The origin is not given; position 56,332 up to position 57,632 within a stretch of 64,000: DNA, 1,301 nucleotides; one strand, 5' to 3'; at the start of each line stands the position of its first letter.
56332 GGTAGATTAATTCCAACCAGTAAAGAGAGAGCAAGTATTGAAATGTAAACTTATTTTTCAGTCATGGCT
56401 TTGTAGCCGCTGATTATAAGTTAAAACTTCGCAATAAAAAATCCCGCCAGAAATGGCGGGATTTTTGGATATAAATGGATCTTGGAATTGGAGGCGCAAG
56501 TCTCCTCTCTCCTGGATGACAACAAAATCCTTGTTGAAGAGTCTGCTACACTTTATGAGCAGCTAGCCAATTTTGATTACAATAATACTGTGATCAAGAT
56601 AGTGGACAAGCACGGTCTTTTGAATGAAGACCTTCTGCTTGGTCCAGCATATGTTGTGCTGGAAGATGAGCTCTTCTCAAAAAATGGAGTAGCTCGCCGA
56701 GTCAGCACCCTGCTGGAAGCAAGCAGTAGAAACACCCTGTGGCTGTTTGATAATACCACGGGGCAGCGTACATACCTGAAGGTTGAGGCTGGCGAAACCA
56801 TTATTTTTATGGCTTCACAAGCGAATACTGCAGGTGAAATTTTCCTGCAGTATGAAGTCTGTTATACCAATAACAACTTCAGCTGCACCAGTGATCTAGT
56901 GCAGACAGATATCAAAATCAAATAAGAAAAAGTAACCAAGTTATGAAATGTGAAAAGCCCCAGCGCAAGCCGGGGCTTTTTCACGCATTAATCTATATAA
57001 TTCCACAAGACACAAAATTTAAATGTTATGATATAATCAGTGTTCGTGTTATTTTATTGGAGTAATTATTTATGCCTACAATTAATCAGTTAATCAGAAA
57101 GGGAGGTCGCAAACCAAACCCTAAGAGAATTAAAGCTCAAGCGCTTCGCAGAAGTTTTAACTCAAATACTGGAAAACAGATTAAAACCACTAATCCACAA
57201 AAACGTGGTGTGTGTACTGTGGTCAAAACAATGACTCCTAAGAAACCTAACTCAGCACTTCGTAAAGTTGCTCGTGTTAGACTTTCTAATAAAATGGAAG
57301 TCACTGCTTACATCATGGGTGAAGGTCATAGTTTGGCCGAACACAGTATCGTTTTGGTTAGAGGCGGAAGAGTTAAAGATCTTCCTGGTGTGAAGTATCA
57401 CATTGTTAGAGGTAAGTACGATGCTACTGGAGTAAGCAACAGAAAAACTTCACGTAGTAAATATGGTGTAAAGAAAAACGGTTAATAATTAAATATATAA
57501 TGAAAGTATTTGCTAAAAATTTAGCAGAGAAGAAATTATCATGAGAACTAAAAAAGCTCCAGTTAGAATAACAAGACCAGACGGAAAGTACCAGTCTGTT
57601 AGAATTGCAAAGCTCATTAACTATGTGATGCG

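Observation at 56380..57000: Foreign-composition gene cassette between rpoC and rpsL, bracketed by two intrinsic terminators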

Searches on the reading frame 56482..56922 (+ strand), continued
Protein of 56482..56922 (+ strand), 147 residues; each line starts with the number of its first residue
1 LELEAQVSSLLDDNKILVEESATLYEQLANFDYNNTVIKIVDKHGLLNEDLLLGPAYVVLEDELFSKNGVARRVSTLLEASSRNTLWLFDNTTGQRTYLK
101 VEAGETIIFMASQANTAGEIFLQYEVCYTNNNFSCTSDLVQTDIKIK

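Call 77: fold_search(model_id=the predicted structure, library=pdb)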
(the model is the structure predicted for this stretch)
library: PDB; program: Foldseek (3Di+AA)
matches with E <= 10: 324; with E <= 0.001: 0
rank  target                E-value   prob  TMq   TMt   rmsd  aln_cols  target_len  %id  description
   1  3mmy_C                1.1e-01  0.23  0.22  0.12  11.9       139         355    9  Structural and functional analysis of the interaction between the nucleoporin Nup98 and the mRNA export factor Rae1 (released 2010-06-02)
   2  3mmy_A                1.1e-01  0.21  0.21  0.12  11.9       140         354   10  Structural and functional analysis of the interaction between the nucleoporin Nup98 and the mRNA export factor Rae1 (released 2010-06-02)
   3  7byf_D                1.2e-01  0.21  0.22  0.12  12.2       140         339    9  The crystal structure of mouse ORF10-Rae1-Nup98 complex (released 2021-03-24)
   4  7vph_C                1.2e-01  0.20  0.21  0.12  11.6       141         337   11  Crystal structure of the C-terminal tail of SARS-CoV-2 Orf6 complex with human nucleoporin pair Rae1-Nup98 (released 2022-01-19)
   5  7vpg_A                1.4e-01  0.15  0.20  0.11  12.1       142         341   10  Crystal structure of the C-terminal tail of SARS-CoV-1 Orf6 complex with human nucleoporin pair Rae1-Nup98 (released 2022-01-19)
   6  7f60_B                1.5e-01  0.20  0.22  0.13  12.2       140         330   10  Crystal structure of auxiliary protein in complex with human nuclear protein (released 2022-09-14)
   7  7vph_A                1.5e-01  0.20  0.22  0.13  11.5       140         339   11  Crystal structure of the C-terminal tail of SARS-CoV-2 Orf6 complex with human nucleoporin pair Rae1-Nup98 (released 2022-01-19)
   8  7vpg_E                1.6e-01  0.18  0.22  0.12  11.9       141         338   11  Crystal structure of the C-terminal tail of SARS-CoV-1 Orf6 complex with human nucleoporin pair Rae1-Nup98 (released 2022-01-19)
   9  7vph_E                1.6e-01  0.18  0.21  0.12  11.6       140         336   11  Crystal structure of the C-terminal tail of SARS-CoV-2 Orf6 complex with human nucleoporin pair Rae1-Nup98 (released 2022-01-19)
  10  7vph_G                1.6e-01  0.16  0.21  0.12  12.3       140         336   10  Crystal structure of the C-terminal tail of SARS-CoV-2 Orf6 complex with human nucleoporin pair Rae1-Nup98 (released 2022-01-19)
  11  7vpg_C                2.1e-01  0.16  0.21  0.12  11.7       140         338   10  Crystal structure of the C-terminal tail of SARS-CoV-1 Orf6 complex with human nucleoporin pair Rae1-Nup98 (released 2022-01-19)
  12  7f90_C                2.6e-01  0.15  0.22  0.13  12.1       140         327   10  Crystal structure of SARS auxiliary protein in complex with human nuclear protein (released 2022-09-14)
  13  7f90_A                3.4e-01  0.13  0.21  0.12  12.2       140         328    9  Crystal structure of SARS auxiliary protein in complex with human nuclear protein (released 2022-09-14)
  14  9eyo_A                3.4e-01  0.10  0.16  0.14  14.9       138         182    8  The structure of solubilized octameric pore of actinoporin Fav prepared on POPG, cholesterol, sphingomyelin membranes (released 2025-04-23)
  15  7byf_A                5.0e-01  0.11  0.22  0.12  11.8       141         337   11  The crystal structure of mouse ORF10-Rae1-Nup98 complex (released 2021-03-24)
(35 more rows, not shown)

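Call 78: fold_search(model_id=the predicted structure, library=viral)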
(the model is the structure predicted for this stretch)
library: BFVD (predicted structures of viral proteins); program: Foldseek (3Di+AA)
matches with E <= 10: 400; with E <= 0.001: 0
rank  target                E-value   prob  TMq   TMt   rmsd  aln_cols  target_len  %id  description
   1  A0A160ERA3            3.9e-01  0.13  0.16  0.07  13.1        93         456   15  BTB/POZ domain-containing protein [Powai lake megavirus]
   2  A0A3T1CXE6            4.1e-01  0.08  0.15  0.10  12.2       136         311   12  WD40 domain-containing protein [Acanthamoeba castellanii medusavirus J1]
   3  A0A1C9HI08            4.4e-01  0.13  0.18  0.12  13.6       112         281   12  Kelch-like protein [Lumpy skin disease virus]
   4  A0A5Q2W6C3            4.9e-01  0.15  0.25  0.05  10.5       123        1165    9  (no name in the UniProt tables at hand)
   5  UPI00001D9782         4.9e-01  0.11  0.18  0.11  21.2       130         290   12  (no name look-up for this kind of identifier)
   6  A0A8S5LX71            6.1e-01  0.20  0.19  0.24   7.3        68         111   10  Uncharacterized protein [Siphoviridae sp. ctPL34]
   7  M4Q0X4                6.4e-01  0.21  0.23  0.15  14.8       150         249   13  (no name in the UniProt tables at hand)
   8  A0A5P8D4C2            6.8e-01  0.11  0.20  0.23  11.9       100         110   11  (no name in the UniProt tables at hand)
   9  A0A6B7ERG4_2          7.2e-01  0.09  0.18  0.05  11.1       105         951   15  (no name in the UniProt tables at hand)
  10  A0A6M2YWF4            8.0e-01  0.21  0.22  0.12   8.7       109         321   10  TGB3 [Garlic virus A]
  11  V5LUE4                8.0e-01  0.18  0.21  0.09  16.1       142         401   12  44 kDa protein [Donkey orchid symptomless virus]
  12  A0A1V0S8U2            8.0e-01  0.14  0.16  0.10  10.9        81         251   12  Uncharacterized protein [Catovirus CTV1]
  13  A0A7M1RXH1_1          8.0e-01  0.07  0.10  0.02  12.7        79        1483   15  Uncharacterized protein [uncultured phage cr108_1]
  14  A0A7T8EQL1            8.5e-01  0.28  0.22  0.28  14.5       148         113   12  (no name in the UniProt tables at hand)
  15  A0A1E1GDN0            8.5e-01  0.08  0.14  0.12  14.5        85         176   14  (no name in the UniProt tables at hand)
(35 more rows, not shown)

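Call 84: find_homologous_proteins(query=A4, max_evalue=0.001)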
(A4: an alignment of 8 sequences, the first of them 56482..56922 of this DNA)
Query A4 (8 sequences) (147 aa, profile of the alignment): 6 proteins with E <= 0.001 among 3310 candidates.
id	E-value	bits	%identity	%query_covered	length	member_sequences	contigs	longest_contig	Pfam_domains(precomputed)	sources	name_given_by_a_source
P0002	4.5e-78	279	59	100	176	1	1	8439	-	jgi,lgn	jgi:FtsZ-binding cell division protein ZapB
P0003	8.5e-76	271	50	100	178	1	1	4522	-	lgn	-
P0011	2.4e-74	267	49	99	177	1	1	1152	-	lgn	-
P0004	1.7e-72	261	50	99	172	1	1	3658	-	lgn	-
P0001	1.7e-63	231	99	99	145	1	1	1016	-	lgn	-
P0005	4.6e-57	210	30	100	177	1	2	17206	-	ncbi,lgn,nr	ncbi:hypothetical protein KA089_01675 [Candidatus Woesebacteria bacterium]|nr:hypothetical protein [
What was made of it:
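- Tried and rejected: A third profile search added no new family members (call 84).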

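Call 85: search_dna_similar(query=P0010, collection=plasmids, mode=protein, max_evalue=0.01)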
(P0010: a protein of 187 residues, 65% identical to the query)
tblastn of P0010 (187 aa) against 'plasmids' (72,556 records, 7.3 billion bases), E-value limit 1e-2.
No match.

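Call 86: search_dna_similar(query=P0010, collection=phages, mode=protein, max_evalue=0.01)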
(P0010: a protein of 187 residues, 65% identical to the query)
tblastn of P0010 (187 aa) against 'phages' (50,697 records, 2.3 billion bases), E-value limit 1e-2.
No match.

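Call 92: search_protein_families(library=pfam, proteins=[P0006, P0007], max_evalue=0.001)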
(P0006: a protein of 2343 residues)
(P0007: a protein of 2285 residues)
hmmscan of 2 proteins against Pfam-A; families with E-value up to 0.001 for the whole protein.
P0006 (2343 aa): 9 families
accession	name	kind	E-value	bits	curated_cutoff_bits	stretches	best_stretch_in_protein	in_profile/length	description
PF13927.12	Ig_3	-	1.9e-44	150.5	30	0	145-210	8-77/78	Immunoglobulin domain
PF11614.14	FixG_C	-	9.3e-19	68.2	25.6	0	1140-1183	45-90/119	IG-like fold at C-terminal of FixG, putative oxidoreductase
PF16392.11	DUF5001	-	8.9e-18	64.5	23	0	856-904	20-67/86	Ig-like domain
PF06280.18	fn3_5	-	3.9e-09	37.6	27.6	0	1441-1461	61-81/112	Fn3-like domain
PF16353.11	LacZ_4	-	6.1e-08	33.3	27.3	0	1324-1367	9-52/87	Beta-galactosidase, domain 4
PF03168.19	LEA_2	-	4.7e-07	30.6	25.4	0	768-812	19-63/98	Late embryogenesis abundant protein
PF15780.11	ASH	-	6.8e-07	29.8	27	0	1149-1175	50-73/98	Abnormal spindle-like microcephaly-assoc'd, ASPM-SPD-2-Hydin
PF13306.12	LRR_5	-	1.3e-05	25.5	27.7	1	2254-2314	16-76/127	BspA type Leucine rich repeat region (6 copies)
PF16709.11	SCAB-Ig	-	0.00038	20.9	27.6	0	257-290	26-57/98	Ig domain of plant-specific actin-binding protein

P0007 (2285 aa): 7 families
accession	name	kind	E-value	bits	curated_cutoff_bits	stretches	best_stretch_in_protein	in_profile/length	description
PF04151.21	PPC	-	6.6e-50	168.3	25.9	1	1770-1835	4-69/70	Bacterial pre-peptidase C-terminal domain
PF16411.10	SusF_SusE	-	1.6e-08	35.4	27.5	0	1721-1897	78-164/167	Outer membrane protein SusF_SusE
PF24619.1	Ig_SibA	-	1.1e-07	32.3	27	0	1175-1210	78-115/135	SibA-like, immunoglobulin-like domain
PF00094.30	VWD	-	1.3e-07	32.5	22.9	1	363-515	3-156/156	von Willebrand factor type D domain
PF04879.21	Molybdop_Fe4S4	-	4.6e-07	30.2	22.7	0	1064-1093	9-37/55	Molybdopterin oxidoreductase Fe4S4 domain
PF02806.24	Alpha-amylase_C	-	2e-05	25.2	21.2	0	1609-1664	39-89/95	Alpha amylase, C-terminal all-beta domain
PF04886.17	PT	-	8.4e-05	22.5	26.2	1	241-270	6-35/36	PT disordered repeat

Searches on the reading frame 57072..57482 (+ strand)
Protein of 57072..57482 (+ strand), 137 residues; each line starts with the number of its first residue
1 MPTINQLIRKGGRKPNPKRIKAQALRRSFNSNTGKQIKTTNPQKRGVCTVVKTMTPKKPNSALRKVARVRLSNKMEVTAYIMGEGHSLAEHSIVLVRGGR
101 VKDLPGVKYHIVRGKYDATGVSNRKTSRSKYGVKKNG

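Call 19: find_related_loci(query=window:57072-57482:+, collection=genome_contigs, flank=6000)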
Query window:57072-57482:+ (137 aa) in genome_contigs; peptide patterns used: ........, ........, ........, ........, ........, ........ (x = any residue, [..] = any of these).
600 stretches matched a pattern (row limit reached: there are more); 584 encode a relative of the query (tblastn E <= 1e-3); the best 80 are kept; 80 distinct loci.
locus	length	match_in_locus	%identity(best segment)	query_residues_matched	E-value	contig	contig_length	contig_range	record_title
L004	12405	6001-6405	88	1-135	5e-77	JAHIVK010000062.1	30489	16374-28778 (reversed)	MAG: Patescibacteria group bacterium isolate MM_PC_MetaG.mb.77 MM_PC_MetaG.mb.77_k141_1586533, whole genome shotgun sequ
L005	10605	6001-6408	82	1-136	3e-72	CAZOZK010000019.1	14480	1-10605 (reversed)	MAG TPA_asm: uncultured Pseudomonadales bacterium isolate SRP107338_co1_182 genome assembly, contig: NODE_4491_length_14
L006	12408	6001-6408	82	1-136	1e-70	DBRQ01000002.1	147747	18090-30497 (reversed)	MAG TPA_asm: Candidatus Pacebacteria bacterium UBA1364 UBA1364_contig_776, whole genome shotgun sequence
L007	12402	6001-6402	81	1-135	5e-67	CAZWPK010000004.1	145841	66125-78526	MAG TPA_asm: uncultured Pseudomonadales bacterium isolate binchicken_co347_42 genome assembly, contig: NODE_68_length_14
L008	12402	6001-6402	76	1-135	4e-63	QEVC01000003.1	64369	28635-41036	MAG: Candidatus Microgenomates bacterium isolate GWF J3_scaffold_340, whole genome shotgun sequence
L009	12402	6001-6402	73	1-135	1e-62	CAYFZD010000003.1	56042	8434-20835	MAG TPA_asm: uncultured Pseudomonadales bacterium isolate ERP113451_co1_113 genome assembly, contig: NODE_425_length_560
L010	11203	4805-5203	77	1-134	6e-62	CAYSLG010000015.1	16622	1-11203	MAG TPA_asm: uncultured Gammaproteobacteria bacterium isolate binchicken_co251_965 genome assembly, contig: NODE_4765_le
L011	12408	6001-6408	73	1-137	7e-62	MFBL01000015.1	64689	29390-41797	MAG: Candidatus Curtissbacteria bacterium RIFCSPHIGHO2_12_FULL_41_17 rifcsphigho2_12_scaffold_2164, whole genome shotgun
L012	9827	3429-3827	73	1-134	8e-61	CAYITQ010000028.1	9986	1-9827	MAG TPA_asm: uncultured Gammaproteobacteria bacterium isolate ERP119705_co3_801 genome assembly, contig: NODE_8304_lengt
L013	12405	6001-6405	71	1-136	2e-59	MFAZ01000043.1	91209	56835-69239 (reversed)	MAG: Candidatus Curtissbacteria bacterium RIFCSPHIGHO2_01_FULL_41_11 rifcsphigho2_01_scaffold_800, whole genome shotgun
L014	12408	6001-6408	70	1-135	4e-58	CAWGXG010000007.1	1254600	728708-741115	MAG: uncultured Chloroflexia bacterium isolate MFD02416.bin.2.176 genome assembly, contig: contig_68413, whole genome sh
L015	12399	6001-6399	74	1-134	9e-58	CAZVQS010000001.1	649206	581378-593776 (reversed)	MAG TPA_asm: uncultured Gammaproteobacteria bacterium isolate SRP278314_co2_148 genome assembly, contig: NODE_3_length_6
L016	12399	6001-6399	72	1-134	4e-57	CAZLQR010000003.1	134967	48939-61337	MAG TPA_asm: uncultured Gammaproteobacteria bacterium isolate SRP170004_co1_473 genome assembly, contig: NODE_126_length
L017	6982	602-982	74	1-128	3e-57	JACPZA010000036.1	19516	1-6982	MAG: Candidatus Daviesbacteria bacterium isolate NC_groundwater_877_Pr1_S2p5_34_16 Montesol18_S2p5_coassembly_scaffold_1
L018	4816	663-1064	75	1-135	2e-56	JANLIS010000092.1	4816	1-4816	MAG: Candidatus Roizmanbacteria bacterium isolate S40-21 k99_407348, whole genome shotgun sequence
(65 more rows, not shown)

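Call 24: find_encoding_contigs(protein=window:57072-57482:+, flank=4000, max_places=10)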
Protein window:57072-57482:+ (137 aa): no gene with exactly this product is on record in the collection.
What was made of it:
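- Tried and rejected: An exact look-up of the window's S12 protein in the contig index found nothing on record (call 24).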
